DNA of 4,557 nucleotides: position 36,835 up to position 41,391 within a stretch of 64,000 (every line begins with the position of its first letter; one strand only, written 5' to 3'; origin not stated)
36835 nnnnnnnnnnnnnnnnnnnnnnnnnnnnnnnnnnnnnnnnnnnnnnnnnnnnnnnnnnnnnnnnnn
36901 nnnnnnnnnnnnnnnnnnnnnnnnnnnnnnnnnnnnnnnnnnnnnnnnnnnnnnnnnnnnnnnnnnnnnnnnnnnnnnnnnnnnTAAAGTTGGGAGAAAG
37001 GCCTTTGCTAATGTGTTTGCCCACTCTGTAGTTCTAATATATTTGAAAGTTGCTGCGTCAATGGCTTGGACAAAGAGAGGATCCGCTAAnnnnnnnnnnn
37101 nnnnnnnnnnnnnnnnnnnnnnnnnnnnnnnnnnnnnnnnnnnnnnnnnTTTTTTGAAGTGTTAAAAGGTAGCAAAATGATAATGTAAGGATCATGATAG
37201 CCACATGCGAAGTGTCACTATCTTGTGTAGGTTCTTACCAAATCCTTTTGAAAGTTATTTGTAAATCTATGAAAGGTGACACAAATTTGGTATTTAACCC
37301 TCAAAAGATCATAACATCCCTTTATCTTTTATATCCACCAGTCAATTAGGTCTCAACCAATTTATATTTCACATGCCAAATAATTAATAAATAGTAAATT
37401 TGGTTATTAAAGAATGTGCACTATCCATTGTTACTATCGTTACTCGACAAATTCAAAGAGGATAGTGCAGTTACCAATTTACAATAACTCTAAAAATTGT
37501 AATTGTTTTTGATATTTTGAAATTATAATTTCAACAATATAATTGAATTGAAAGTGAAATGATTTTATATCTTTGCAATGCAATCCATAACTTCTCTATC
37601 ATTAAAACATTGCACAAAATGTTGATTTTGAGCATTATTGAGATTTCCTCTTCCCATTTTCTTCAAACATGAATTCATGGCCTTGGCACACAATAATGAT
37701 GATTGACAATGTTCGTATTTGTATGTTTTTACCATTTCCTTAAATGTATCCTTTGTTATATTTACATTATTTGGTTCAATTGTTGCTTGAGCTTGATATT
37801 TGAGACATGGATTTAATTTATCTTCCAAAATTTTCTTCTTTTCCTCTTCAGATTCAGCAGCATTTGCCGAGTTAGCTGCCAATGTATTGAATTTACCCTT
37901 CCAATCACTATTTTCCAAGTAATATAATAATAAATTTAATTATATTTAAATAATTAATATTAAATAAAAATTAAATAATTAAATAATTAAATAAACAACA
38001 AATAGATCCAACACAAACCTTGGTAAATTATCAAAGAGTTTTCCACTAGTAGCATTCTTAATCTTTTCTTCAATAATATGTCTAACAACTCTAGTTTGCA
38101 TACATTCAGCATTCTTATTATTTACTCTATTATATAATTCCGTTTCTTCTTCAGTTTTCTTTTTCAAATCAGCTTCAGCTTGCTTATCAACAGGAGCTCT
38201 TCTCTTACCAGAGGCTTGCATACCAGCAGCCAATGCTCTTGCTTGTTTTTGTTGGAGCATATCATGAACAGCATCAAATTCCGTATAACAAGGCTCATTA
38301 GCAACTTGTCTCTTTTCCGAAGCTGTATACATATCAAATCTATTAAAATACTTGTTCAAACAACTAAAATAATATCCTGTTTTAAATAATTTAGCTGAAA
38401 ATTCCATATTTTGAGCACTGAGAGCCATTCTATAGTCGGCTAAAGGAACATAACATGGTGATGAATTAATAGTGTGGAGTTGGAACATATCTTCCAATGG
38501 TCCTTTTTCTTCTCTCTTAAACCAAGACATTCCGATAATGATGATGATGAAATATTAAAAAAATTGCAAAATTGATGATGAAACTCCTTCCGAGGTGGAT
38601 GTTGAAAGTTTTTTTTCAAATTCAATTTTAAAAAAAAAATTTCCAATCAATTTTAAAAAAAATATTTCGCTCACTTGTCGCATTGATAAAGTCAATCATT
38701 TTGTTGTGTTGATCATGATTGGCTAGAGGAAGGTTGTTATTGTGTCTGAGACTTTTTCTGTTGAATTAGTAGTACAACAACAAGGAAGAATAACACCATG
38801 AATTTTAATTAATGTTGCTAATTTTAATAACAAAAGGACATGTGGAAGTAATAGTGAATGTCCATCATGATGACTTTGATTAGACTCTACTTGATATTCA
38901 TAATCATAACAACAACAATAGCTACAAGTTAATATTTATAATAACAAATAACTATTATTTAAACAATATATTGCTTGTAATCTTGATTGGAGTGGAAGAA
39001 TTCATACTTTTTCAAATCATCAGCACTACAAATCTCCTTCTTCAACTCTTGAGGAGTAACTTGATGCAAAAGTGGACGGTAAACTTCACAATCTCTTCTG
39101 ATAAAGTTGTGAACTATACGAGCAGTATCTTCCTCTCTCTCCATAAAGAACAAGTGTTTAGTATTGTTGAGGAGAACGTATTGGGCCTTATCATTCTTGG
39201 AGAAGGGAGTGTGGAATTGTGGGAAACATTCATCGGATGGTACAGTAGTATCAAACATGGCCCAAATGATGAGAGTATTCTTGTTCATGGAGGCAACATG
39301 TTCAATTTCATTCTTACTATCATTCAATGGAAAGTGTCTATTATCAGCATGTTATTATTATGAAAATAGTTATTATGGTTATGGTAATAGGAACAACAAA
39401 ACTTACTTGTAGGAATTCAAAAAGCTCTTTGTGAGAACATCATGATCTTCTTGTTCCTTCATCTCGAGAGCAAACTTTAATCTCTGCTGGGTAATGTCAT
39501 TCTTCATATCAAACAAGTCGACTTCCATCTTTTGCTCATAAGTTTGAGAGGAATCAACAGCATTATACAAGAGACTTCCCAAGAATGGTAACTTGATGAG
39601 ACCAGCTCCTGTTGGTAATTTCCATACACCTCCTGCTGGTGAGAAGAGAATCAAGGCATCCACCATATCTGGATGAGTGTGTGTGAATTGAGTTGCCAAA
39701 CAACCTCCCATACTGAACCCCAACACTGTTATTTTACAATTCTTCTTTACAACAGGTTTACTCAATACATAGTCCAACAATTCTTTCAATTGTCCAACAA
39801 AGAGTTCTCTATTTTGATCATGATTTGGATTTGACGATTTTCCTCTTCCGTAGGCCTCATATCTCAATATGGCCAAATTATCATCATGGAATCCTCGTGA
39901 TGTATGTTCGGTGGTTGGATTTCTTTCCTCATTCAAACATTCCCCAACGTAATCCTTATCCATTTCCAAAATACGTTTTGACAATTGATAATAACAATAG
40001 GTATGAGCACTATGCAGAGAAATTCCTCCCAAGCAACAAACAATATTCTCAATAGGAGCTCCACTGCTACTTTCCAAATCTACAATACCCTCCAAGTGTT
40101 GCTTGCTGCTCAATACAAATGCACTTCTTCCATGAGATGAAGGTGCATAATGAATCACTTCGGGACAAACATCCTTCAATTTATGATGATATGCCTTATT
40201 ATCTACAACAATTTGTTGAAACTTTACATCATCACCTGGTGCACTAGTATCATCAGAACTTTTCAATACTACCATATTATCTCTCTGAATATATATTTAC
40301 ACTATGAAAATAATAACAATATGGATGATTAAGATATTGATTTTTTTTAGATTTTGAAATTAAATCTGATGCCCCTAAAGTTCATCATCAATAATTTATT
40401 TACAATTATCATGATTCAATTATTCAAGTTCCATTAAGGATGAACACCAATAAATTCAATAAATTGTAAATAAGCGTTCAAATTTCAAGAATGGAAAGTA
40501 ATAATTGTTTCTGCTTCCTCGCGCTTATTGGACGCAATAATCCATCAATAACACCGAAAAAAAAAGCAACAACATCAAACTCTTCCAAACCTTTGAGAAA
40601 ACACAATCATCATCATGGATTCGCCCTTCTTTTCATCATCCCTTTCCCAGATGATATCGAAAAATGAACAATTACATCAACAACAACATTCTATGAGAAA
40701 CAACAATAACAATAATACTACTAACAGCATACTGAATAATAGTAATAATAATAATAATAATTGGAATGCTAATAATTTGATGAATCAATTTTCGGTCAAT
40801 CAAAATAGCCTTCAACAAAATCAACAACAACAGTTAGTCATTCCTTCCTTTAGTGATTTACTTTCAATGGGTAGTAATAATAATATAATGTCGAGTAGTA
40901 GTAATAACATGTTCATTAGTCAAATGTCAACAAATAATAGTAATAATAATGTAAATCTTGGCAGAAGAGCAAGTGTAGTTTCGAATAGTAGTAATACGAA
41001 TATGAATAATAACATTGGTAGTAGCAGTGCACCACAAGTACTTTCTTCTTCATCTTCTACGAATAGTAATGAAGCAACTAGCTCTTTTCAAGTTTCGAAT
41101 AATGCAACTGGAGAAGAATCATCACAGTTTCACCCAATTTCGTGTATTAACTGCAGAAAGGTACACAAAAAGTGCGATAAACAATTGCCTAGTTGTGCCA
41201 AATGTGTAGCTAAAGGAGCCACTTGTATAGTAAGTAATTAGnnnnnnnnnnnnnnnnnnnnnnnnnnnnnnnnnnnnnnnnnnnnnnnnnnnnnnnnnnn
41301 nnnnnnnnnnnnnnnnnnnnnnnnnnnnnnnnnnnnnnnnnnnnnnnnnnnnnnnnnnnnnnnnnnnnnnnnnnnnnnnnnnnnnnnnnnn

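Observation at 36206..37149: Bacterial-type periplasmic amino-acid-binding (SBP_bac_3) domain as a stand-alone secreted, probably GPI-anchored protein in a eukaryote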

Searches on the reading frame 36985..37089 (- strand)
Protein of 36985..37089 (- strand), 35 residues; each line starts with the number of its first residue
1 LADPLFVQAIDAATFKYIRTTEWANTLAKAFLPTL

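Call 63: search_solved_structures(query=A2, max_evalue=10, show_alignments=5)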
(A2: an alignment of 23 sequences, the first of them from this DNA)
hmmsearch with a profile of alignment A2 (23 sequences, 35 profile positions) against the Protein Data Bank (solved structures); distinct sequences matched with E-value up to 10: 21.
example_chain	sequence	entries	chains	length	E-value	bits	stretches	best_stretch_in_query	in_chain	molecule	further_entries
5eyf_A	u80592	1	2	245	4.2e-06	29.5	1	4-31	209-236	Glutamate ABC superfamily ATP binding cassette transporter, binding protein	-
6h30_A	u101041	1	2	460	2e-05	27.4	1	3-32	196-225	Glutamine ABC transporter permease and substrate binding protein protein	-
8b5e_A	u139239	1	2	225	0.0016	21.3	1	3-32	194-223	ABC transporter permease subunit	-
8b5d_A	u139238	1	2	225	0.0016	21.3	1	3-32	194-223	ABC transporter permease subunit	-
6fxg_A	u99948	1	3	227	0.0016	21.3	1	3-32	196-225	Amino acid ABC transporter membrane protein PAAT family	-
4kpt_A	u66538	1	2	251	0.0017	21.2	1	3-32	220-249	Glutamine ABC transporter permease and substrate binding protein protein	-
4la9_A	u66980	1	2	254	0.0018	21.2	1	3-32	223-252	Glutamine ABC transporter permease and substrate binding protein protein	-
3vv5_A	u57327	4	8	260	0.002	21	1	2-31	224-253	Amino acid ABC transporter, binding protein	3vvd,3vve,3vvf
4zv1_A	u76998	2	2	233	0.026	17.4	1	10-31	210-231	AncQR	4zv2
2m8c_A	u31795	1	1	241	0.17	14.8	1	3-31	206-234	Cationic amino acid ABC transporter, periplasmic binding protein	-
1hpb_P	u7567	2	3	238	0.19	14.7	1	3-31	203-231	HISTIDINE-BINDING PROTEIN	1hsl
2pvu_A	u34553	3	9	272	0.23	14.4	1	11-31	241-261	ArtJ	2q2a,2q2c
6hqh_A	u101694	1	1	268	0.36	13.8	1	2-31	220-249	Membrane-bound lytic murein transglycosylase F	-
5l9o_A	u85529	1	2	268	0.36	13.8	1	2-31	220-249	Deoxyfructosyl-amino Acid Transporter Periplasmic Binding Protein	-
5lom_A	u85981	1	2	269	0.37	13.8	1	2-31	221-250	Deoxyfructosyl-amino Acid Transporter Periplasmic Binding Protein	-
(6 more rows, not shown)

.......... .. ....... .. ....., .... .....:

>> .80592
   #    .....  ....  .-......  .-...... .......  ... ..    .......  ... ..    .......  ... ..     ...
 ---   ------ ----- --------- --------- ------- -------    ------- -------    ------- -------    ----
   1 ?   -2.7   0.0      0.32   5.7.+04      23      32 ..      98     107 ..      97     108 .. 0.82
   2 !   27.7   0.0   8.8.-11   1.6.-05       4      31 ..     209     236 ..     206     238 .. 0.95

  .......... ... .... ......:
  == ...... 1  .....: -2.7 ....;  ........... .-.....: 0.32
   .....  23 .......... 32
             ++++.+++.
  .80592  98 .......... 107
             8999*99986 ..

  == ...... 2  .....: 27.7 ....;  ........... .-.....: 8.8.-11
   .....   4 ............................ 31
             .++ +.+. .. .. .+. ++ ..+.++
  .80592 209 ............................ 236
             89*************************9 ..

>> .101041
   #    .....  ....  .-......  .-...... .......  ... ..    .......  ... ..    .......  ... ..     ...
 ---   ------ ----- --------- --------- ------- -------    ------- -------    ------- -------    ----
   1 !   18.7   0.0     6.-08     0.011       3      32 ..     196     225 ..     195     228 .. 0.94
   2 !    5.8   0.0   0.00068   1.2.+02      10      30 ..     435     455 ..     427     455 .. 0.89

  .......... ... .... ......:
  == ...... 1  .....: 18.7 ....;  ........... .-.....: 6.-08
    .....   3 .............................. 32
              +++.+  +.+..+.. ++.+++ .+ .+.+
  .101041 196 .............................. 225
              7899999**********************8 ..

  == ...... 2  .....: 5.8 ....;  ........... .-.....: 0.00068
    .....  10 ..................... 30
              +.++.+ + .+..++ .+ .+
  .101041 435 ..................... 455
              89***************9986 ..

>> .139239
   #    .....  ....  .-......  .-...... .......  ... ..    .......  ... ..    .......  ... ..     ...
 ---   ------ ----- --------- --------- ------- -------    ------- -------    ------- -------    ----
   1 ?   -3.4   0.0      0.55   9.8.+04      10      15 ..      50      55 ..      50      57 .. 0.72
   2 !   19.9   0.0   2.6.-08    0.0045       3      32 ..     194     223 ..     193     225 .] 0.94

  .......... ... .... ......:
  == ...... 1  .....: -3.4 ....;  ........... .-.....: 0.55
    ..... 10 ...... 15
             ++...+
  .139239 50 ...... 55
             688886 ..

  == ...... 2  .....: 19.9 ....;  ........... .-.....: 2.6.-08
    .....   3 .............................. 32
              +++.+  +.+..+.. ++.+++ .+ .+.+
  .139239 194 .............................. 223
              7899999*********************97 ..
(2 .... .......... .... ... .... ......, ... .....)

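Call 67: search_solved_structures(query=A3, max_evalue=10, show_alignments=3)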
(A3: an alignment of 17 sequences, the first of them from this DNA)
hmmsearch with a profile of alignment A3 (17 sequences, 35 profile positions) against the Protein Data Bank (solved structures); distinct sequences matched with E-value up to 10: 2.
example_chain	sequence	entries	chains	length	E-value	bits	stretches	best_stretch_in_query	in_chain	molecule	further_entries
7pkt_c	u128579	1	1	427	1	12.5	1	8-18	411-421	uL4m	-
6xss_A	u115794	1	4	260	6.1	10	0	6-16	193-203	C4_nat_HFuse-7900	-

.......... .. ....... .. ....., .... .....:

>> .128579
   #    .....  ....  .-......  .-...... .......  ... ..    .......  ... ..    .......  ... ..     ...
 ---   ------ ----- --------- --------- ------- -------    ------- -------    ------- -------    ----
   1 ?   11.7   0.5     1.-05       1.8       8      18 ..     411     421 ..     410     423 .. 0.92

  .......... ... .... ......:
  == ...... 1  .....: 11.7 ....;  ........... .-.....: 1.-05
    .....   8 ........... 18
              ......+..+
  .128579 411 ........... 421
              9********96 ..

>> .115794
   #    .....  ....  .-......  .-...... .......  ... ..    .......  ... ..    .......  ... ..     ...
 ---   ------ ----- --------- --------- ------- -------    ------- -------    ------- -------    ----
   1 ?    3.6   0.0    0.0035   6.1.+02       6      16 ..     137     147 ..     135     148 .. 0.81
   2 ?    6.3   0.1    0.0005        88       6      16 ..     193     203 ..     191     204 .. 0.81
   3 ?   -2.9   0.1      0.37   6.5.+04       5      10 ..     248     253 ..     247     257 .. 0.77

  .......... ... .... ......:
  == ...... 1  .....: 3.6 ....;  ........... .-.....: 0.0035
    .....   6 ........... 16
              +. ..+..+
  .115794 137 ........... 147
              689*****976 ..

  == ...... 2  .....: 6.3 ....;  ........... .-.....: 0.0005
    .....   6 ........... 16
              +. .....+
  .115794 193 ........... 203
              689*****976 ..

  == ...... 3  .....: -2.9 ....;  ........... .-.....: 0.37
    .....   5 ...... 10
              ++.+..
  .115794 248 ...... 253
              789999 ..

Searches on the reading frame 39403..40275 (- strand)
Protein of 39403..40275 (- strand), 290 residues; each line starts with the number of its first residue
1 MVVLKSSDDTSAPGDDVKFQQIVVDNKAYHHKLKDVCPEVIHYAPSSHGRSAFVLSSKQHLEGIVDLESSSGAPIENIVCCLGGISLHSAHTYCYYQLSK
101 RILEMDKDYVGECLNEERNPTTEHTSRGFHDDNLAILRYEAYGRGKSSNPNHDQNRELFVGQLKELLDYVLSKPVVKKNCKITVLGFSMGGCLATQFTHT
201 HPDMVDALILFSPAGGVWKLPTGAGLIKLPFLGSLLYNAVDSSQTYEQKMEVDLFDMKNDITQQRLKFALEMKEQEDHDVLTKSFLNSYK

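Call 11: search_protein_families(library=pfam, proteins=[window:39403-40275:-], max_evalue=0.001)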
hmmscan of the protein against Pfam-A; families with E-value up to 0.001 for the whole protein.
window:39403-40275:- (290 aa): 5 families
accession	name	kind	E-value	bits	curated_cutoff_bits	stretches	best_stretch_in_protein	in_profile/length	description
PF12146.15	Hydrolase_4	-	1.5e-11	44.5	27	1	123-234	21-132/239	Serine aminopeptidase, S33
PF00561.26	Abhydrolase_1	-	1.9e-06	28.2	25.8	1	181-213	70-102/245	alpha/beta hydrolase fold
PF12697.13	Abhydrolase_6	-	0.0002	22.5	26.3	1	134-225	28-106/217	Alpha/beta hydrolase family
PF00756.26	Esterase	-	0.0003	21.1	22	1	163-218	99-157/251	Putative esterase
PF02230.22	Abhydrolase_2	-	0.0004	20.7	23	0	160-212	87-137/217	Phospholipase/Carboxylesterase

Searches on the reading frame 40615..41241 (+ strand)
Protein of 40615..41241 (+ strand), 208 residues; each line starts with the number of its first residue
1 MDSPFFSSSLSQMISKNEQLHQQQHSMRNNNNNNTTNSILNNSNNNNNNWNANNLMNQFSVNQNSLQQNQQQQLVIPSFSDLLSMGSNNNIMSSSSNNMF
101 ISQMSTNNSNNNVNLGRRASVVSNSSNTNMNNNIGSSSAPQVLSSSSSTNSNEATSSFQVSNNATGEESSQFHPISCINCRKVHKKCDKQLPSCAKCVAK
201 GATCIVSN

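Call 11: search_protein_families(library=pfam, proteins=[window:40615-41241:+], max_evalue=0.001)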
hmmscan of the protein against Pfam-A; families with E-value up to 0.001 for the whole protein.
window:40615-41241:+ (208 aa): 1 family
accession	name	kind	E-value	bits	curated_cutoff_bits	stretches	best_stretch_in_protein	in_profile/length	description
PF00172.23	Zn_clus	-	1e-07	32.4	21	1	176-206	2-32/39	Fungal Zn(2)-Cys(6) binuclear cluster domain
